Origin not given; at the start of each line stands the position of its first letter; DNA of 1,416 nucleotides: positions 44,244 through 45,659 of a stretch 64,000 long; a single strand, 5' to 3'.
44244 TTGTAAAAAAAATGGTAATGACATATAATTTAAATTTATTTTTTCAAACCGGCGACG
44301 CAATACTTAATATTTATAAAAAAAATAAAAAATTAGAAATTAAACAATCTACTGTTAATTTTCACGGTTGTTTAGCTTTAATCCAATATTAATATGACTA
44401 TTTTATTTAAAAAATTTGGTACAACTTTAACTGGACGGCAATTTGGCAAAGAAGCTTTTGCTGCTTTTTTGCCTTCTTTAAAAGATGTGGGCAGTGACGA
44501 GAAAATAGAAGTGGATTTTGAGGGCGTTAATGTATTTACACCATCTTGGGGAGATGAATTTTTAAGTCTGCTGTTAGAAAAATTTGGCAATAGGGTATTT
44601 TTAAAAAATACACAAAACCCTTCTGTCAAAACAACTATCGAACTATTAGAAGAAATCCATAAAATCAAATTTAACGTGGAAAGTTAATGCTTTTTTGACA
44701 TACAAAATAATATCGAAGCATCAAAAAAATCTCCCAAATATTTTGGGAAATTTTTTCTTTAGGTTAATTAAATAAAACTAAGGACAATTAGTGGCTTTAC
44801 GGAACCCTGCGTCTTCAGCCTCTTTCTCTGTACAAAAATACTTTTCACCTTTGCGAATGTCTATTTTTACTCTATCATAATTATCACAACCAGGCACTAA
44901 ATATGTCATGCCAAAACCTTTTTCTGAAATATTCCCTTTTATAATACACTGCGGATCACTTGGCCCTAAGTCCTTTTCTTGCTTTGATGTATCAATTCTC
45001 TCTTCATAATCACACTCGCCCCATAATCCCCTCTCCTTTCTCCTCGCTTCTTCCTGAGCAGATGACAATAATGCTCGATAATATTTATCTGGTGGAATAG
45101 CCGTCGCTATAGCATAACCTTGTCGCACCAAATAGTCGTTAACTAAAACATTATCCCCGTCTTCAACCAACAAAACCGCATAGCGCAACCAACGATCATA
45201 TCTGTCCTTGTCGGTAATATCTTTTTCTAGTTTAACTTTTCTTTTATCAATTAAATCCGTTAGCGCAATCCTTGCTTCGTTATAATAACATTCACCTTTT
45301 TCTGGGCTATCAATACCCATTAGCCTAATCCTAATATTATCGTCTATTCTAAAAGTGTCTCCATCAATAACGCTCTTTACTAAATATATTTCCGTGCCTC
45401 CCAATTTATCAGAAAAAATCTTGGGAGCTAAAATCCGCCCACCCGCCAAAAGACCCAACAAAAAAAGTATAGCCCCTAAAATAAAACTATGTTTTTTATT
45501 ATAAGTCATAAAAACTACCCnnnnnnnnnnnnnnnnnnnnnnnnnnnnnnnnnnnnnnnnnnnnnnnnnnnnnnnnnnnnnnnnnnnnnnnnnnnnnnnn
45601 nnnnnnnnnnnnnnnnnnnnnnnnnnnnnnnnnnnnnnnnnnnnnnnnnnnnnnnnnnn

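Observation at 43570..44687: MerR-type HTH fused to an anti-sigma-like GHKL ATPase, co-transcribed with a DUF4325 STAS-like protein behind an iteron-rich promoter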

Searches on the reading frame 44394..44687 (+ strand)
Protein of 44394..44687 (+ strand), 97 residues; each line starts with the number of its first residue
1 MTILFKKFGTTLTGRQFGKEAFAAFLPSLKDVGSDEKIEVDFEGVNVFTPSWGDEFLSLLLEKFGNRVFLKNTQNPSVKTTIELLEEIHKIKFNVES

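Call 3: search_protein_families(library=pfam, proteins=[window:44394-44687:+], max_evalue=1)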
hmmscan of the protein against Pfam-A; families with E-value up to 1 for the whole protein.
window:44394-44687:+ (97 aa): 1 family
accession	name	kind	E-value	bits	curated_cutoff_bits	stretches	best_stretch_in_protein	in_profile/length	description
PF14213.11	DUF4325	-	3.1e-07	30.4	23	1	26-74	10-60/64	STAS-like domain of unknown function (DUF4325)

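Call 4: search_protein_families(library=ncbifam, proteins=[window:44394-44687:+], max_evalue=1)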
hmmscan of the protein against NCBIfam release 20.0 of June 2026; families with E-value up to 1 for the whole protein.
window:44394-44687:+ (97 aa): 0 families

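Call 7: search_protein_families(library=padloc, proteins=[window:44394-44687:+], max_evalue=1)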
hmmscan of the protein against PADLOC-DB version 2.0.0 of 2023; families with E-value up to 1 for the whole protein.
window:44394-44687:+ (97 aa): 0 families

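Call 38: find_homologous_proteins(query=window:44394-44687:+, max_evalue=0.001)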
Query window:44394-44687:+ (97 aa): 1099 proteins with E <= 0.001 among 1100 candidates; the best 120 are listed.
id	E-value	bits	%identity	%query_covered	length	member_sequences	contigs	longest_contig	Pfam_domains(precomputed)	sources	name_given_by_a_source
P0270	2.2e-56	205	100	100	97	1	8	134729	PF14213.12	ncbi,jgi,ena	-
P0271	1.3e-49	184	89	100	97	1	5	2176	PF14213.12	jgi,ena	-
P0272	1.0e-40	155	75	100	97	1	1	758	PF14213.12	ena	-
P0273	2.1e-40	154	79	97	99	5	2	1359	PF14213.12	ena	-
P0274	2.1e-40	154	76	97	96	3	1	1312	PF14213.12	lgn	-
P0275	2.3e-40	154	78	97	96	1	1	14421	PF14213.12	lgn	-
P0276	2.4e-40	154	76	100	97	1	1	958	PF14213.12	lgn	-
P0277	2.7e-40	154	76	100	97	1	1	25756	PF14213.12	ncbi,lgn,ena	-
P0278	2.8e-40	154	79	97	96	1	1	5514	PF14213.12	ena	-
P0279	6.8e-40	153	76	97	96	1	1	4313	PF14213.12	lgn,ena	-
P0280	8.4e-40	152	78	97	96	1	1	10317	PF14213.12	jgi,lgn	-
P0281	1.3e-39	152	74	96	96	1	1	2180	PF14213.12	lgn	-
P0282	2.0e-39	151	76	97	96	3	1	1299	PF14213.12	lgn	-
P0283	3.3e-39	150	74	97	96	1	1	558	PF14213.12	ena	-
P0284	3.9e-39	150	72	97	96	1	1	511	PF14213.12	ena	-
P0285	4.0e-39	150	76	97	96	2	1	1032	PF14213.12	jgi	-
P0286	4.7e-39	150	73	97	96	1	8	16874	PF14213.12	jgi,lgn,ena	-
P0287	5.3e-39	150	77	97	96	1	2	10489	PF14213.12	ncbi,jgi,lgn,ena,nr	ncbi:STAS-like domain-containing protein [Patescibacteria group bacterium]|nr:STAS-like domain-conta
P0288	5.4e-39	150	77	97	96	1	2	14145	PF14213.12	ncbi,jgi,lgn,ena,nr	ncbi:MAG: DUF4325 domain-containing protein [Patescibacteria group bacterium]|nr:STAS-like domain-co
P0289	5.4e-39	150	73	97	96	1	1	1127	PF14213.12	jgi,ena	-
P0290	7.4e-39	149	76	97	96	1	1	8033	PF14213.12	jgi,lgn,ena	-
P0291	8.0e-39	149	72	100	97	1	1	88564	PF14213.12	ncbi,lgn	-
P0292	8.8e-39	149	77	97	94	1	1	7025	PF14213.12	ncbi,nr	ncbi:STAS-like domain-containing protein, partial [Patescibacteria group bacterium]|nr:STAS-like dom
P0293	1.0e-38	149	73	99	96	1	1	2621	PF14213.12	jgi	-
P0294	1.1e-38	149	73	100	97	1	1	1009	PF14213.12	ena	-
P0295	1.5e-38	148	74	99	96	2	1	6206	PF14213.12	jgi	-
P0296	1.6e-38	148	73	97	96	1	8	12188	PF14213.12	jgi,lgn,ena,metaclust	metaclust:\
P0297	1.9e-38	148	73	99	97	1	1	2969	PF14213.12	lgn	-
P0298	2.7e-38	147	73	97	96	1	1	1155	PF14213.12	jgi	-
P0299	2.8e-38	147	75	96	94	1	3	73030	PF14213.12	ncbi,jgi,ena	-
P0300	2.9e-38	147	74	99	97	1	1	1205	PF14213.12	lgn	-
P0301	3.6e-38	147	71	97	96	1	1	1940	PF14213.12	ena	-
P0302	3.8e-38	147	73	98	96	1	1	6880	PF14213.12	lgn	-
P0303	4.4e-38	147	69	100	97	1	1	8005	PF14213.12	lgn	-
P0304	4.6e-38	147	72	99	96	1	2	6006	PF14213.12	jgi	-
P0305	7.1e-38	146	71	98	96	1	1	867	PF14213.12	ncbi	-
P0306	7.2e-38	146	72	97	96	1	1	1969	PF14213.12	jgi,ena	-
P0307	1.0e-37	146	72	97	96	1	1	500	PF14213.12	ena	-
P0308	1.1e-37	145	73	98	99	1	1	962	PF14213.12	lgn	-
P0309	1.1e-37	145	73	97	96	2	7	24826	PF14213.12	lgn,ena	-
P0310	1.6e-37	145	69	100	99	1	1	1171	PF14213.12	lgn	-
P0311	2.3e-37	144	70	97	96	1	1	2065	PF14213.12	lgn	-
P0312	2.7e-37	144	74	96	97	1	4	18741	PF14213.12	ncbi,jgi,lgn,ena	-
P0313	4.4e-37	144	67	99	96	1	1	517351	PF14213.12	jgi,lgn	jgi:hypothetical protein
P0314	7.7e-37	143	68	100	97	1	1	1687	PF14213.12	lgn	-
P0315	1.0e-36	142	70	97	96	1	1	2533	PF14213.12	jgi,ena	-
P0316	1.3e-36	142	70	99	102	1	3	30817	PF14213.12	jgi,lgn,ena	-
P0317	1.4e-36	142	76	94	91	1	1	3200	PF14213.12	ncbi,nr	ncbi:STAS-like domain-containing protein, partial [Patescibacteria group bacterium]|nr:STAS-like dom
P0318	1.6e-36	142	69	97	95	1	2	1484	PF14213.12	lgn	-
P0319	1.7e-36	142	74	97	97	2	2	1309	PF14213.12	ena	-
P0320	1.9e-36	142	72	97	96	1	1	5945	PF14213.12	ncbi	ncbi:MAG: DUF4325 domain-containing protein [bacterium]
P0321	2.4e-36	141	67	98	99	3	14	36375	PF14213.12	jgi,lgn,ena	jgi:hypothetical protein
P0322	2.5e-36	141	71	100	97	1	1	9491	PF14213.12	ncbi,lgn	ncbi:MAG: DUF4325 domain-containing protein [Candidatus Kuenenbacteria bacterium]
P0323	3.9e-36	141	67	97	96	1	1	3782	PF14213.12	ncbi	ncbi:MAG: DUF4325 domain-containing protein [bacterium]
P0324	5.4e-36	140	67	99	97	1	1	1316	PF14213.12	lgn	-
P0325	5.6e-36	140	69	98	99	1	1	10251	PF14213.12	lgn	-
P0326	6.0e-36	140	69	98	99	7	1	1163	PF14213.12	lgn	-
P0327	6.6e-36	140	68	100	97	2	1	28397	PF14213.12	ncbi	ncbi:MAG: DUF4325 domain-containing protein [Patescibacteria group bacterium]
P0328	7.1e-36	140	68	100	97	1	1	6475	PF14213.12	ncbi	-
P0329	8.4e-36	140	69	96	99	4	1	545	PF14213.12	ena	-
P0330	1.0e-35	139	70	99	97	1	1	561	PF14213.12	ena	-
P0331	1.1e-35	139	70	96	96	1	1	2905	PF14213.12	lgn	-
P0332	1.1e-35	139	71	99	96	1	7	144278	PF14213.12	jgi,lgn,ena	jgi:hypothetical protein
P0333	1.1e-35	139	68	99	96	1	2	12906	PF14213.12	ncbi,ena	-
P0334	1.2e-35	139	67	97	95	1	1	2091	PF14213.12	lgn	-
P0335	1.4e-35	139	70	97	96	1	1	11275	PF14213.12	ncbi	ncbi:MAG: DUF4325 domain-containing protein [bacterium]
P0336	1.4e-35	139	69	100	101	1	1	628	PF14213.12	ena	-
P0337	1.6e-35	139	70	95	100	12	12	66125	PF14213.12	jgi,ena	-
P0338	2.0e-35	138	67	98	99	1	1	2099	PF14213.12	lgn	-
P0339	2.0e-35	138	68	99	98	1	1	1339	PF14213.12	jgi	-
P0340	2.1e-35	138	67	99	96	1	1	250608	PF14213.12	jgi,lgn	jgi:hypothetical protein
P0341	2.4e-35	138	68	99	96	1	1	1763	PF14213.12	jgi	jgi:hypothetical protein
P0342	2.4e-35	138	72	96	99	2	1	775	PF14213.12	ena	-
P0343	2.6e-35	138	70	99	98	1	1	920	PF14213.12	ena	-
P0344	2.7e-35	138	71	92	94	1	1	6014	PF14213.12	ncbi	-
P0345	2.7e-35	138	67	98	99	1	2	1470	PF14213.12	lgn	-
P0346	3.7e-35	137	69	96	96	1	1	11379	PF14213.12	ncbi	-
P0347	4.0e-35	137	68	100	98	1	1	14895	PF14213.12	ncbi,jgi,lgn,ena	-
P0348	4.2e-35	137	72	92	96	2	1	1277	PF14213.12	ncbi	-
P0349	5.0e-35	137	69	96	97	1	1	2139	PF14213.12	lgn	-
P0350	5.7e-35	137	68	97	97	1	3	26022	PF14213.12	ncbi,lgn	-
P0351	6.1e-35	137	69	99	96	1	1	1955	PF14213.12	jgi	-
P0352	6.4e-35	137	64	98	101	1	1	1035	PF14213.12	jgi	jgi:hypothetical protein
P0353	7.4e-35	136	71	96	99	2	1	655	PF14213.12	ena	-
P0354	8.3e-35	136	67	99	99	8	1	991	PF14213.12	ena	-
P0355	9.9e-35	136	69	99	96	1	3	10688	PF14213.12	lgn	-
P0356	1.1e-34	136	67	98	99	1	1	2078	PF14213.12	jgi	-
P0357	1.3e-34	136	66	100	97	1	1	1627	PF14213.12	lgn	-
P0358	1.3e-34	136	69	99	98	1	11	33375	PF14213.12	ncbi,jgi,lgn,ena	jgi:hypothetical protein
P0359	1.4e-34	136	68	99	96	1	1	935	PF14213.12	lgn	-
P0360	1.5e-34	135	67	98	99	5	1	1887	PF14213.12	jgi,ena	-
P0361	1.5e-34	135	67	97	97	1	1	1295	PF14213.12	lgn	-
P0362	1.6e-34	135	67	96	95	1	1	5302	PF14213.12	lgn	-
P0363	1.8e-34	135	68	99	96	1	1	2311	PF14213.12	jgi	-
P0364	1.8e-34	135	68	99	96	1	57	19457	PF14213.12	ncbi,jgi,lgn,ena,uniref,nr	ncbi:MAG: hypothetical protein AUJ11_03065 [Parcubacteria group bacterium CG1_02_44_65]|uniref:DUF43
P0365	2.1e-34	135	67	98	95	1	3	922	PF14213.12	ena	-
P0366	2.1e-34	135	67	92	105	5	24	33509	PF14213.12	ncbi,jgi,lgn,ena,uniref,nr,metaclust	ncbi:MAG: DUF4325 domain-containing protein [Candidatus Portnoybacteria bacterium CG23_combo_of_CG06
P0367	2.3e-34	135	66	100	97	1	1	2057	PF14213.12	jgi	-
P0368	3.1e-34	134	65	100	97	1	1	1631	PF14213.12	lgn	-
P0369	3.3e-34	134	71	96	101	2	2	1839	PF14213.12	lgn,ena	-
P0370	3.4e-34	134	72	92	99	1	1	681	PF14213.12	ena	-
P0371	3.5e-34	134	62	100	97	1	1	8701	PF14213.12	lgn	-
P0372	3.8e-34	134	68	97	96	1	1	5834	PF14213.12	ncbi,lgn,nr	ncbi:MAG: DUF4325 domain-containing protein [Patescibacteria group bacterium]|nr:DUF4325 domain-cont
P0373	3.9e-34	134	72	92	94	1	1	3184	PF14213.12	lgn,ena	-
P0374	4.5e-34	134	69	92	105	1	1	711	PF14213.12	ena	-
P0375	4.6e-34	134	68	99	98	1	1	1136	PF14213.12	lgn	-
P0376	5.4e-34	134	65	100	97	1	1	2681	PF14213.12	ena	-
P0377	7.0e-34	133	68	96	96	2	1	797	PF14213.12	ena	-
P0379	7.9e-34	133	64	99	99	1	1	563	PF14213.12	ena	-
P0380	8.5e-34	133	69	99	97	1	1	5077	PF14213.12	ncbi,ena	-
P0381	8.6e-34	133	68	100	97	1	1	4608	PF14213.12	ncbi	ncbi:MAG: DUF4325 domain-containing protein [Patescibacteria group bacterium]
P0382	8.6e-34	133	67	97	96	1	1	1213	PF14213.12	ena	-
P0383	9.4e-34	133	66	99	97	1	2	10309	PF14213.12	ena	-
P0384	9.5e-34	133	66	99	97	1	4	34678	PF14213.12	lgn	-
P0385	1.0e-33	133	68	99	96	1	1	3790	PF14213.12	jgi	-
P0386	1.1e-33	133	66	99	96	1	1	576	PF14213.12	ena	-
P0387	1.1e-33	133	66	96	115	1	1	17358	PF14213.12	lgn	-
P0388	1.1e-33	133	67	99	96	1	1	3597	PF14213.12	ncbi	ncbi:MAG: DUF4325 domain-containing protein [bacterium]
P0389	1.2e-33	133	69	96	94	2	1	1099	PF14213.12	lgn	-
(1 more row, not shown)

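Call 42: search_solved_structures(query=A2, max_evalue=10, show_alignments=2)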
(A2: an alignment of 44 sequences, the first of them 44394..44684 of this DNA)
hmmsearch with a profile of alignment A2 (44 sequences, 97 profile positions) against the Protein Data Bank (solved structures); distinct sequences matched with E-value up to 10: 2.
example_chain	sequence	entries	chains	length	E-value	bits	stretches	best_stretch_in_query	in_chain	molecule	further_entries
9z7o_A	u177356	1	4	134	0.17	15.1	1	13-74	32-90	Escherichia VapS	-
2eh6_A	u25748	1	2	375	1.2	12.3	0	35-90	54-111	Acetylornithine aminotransferase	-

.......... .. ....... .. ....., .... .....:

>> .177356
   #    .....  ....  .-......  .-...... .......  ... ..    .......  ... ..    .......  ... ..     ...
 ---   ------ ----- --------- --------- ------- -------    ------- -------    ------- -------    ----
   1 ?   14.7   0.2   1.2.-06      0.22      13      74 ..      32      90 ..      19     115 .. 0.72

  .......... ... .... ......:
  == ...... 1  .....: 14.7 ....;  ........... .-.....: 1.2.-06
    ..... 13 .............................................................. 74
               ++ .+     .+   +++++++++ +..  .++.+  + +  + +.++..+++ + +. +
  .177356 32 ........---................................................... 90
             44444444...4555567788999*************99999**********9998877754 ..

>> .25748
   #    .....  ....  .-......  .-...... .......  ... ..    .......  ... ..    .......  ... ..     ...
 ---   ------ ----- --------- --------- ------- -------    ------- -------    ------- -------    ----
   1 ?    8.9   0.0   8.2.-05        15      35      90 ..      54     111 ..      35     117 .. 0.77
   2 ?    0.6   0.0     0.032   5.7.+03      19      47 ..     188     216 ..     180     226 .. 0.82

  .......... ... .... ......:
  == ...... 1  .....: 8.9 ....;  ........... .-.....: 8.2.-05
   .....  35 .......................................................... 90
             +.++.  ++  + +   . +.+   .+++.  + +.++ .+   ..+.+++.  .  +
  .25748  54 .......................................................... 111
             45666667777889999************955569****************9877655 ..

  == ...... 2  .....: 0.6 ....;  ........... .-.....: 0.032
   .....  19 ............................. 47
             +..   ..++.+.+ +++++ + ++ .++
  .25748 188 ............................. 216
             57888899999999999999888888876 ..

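Call 51: predict_structure(alignment_id=A2)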
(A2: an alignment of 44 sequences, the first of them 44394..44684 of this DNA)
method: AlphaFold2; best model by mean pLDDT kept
length: 97 residues; sequences in the alignment: 44
mean_pLDDT: 95.1   pTM: 0.85
mean pLDDT of the five models: 95.1, 94.6, 93.5, 89.4, 88.3
residues with pLDDT >= 90: 91; 70-90: 5; 50-70: 1; < 50: 0
segments of 3 or more residues with pLDDT < 50: none
pLDDT, mean of each block of 10 residues (from residue 1): 95 97 93 92 98 97 95 97 96 90
secondary structure, 60 per line:
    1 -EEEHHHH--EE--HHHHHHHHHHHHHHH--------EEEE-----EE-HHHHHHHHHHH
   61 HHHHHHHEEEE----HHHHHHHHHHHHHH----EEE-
elements in order: E2-4 H5-8 H15-29 E38-41 H50-67 E68-71 H76-89 E94-96

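Call 54: fold_search(model_id=the predicted structure, library=pdb)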
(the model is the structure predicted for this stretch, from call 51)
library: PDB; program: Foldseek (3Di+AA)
matches with E <= 10: 464; with E <= 0.001: 0
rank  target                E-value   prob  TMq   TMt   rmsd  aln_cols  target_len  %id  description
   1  6jhk_B                8.4e-02  0.92  0.58  0.51   4.0       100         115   17  Crystal Structure of Bacillus subtilis RsbS (released 2019-09-11)
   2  3ztb_A                8.9e-02  0.91  0.57  0.50   4.3        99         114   14  The bacterial stressosome: a modular system that has been adapted to control secondary messenger signaling (released 2012-02-22)
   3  7b0u_0                1.4e-01  0.92  0.63  0.27   3.5       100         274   18  Stressosome complex from Listeria innocua (released 2021-12-01)
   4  2vy9_A                1.8e-01  0.85  0.59  0.52   4.3        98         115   12  Molecular architecture of the stressosome, a signal integration and transduction hub (released 2008-10-14)
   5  6jhk_A                2.1e-01  0.84  0.58  0.50   3.7        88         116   18  Crystal Structure of Bacillus subtilis RsbS (released 2019-09-11)
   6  7lhv_A                2.2e-01  0.63  0.53  0.12   5.5       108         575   13  Structure of Arabidopsis thaliana sulfate transporter AtSULTR4;1 (released 2021-08-11)
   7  3zxn_A                3.1e-01  0.75  0.59  0.51   4.4        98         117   13  Moorella thermoacetica RsbS S58E (released 2012-02-22)
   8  4hyl_A                3.5e-01  0.80  0.60  0.53   3.1        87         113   20  The crystal structure of an anti-sigma-factor antagonist from Haliangium ochraceum DSM 14365 (released 2012-11-28)
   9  5gk5_C                4.0e-01  0.51  0.51  0.19   4.7       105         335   14  Apo structure of fructose 1,6-bisphosphate aldolase from Escherichia coli at 1.9 angstrom resolution (released 2017-07-05)
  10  3ghf                  4.3e-01  0.44  0.48  0.47   4.8        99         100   10  Crystal structure of the septum site-determining protein minC from Salmonella typhimurium (released 2009-03-24)
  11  2p0i_B                4.6e-01  0.66  0.56  0.17   3.4        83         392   19  Crystal structure of L-rhamnonate dehydratase from Gibberella zeae (released 2007-03-13)
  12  8tnx_A                4.9e-01  0.54  0.53  0.11   4.0        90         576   20  Substrate Binding Plasticity Revealed by Cryo-EM Structures of SLC26A2 (released 2024-05-22)
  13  8tnw_A                4.9e-01  0.35  0.46  0.10   6.2        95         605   17  Substrate Binding Plasticity Revealed by Cryo-EM Structures of SLC26A2 (released 2024-05-22)
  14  1vc1_A                5.2e-01  0.44  0.50  0.45   5.8       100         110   19  Crystal structure of the TM1442 protein from Thermotoga maritima, a homolog of the Bacillus subtilis general stress re (released 2004-09-28)
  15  5la2_B                5.2e-01  0.28  0.41  0.13   5.3        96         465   14  The mechanism by which arabinoxylanases can recognise highly decorated xylans (released 2016-08-31)
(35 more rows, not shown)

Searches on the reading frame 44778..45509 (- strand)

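Call 3: search_protein_families(library=pfam, proteins=[window:44778-45509:-], max_evalue=1)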
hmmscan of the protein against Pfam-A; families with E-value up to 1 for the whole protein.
window:44778-45509:- (243 aa): 2 families
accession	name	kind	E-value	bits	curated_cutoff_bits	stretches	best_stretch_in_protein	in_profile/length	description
PF00565.23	SNase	-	1.6e-15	57.9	21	1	60-164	1-106/107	Staphylococcal nuclease homologue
PF05325.16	DUF730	-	0.084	13.3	32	1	152-220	9-82/122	Protein of unknown function (DUF730)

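Call 7: search_protein_families(library=padloc, proteins=[window:44778-45509:-], max_evalue=1)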
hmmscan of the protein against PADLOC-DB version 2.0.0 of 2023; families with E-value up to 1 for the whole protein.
window:44778-45509:- (243 aa): 1 family
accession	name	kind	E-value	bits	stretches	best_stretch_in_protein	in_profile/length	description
PDLC01096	C3a212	-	5.6e-19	66.4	1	33-169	39-182/279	SNc+LTD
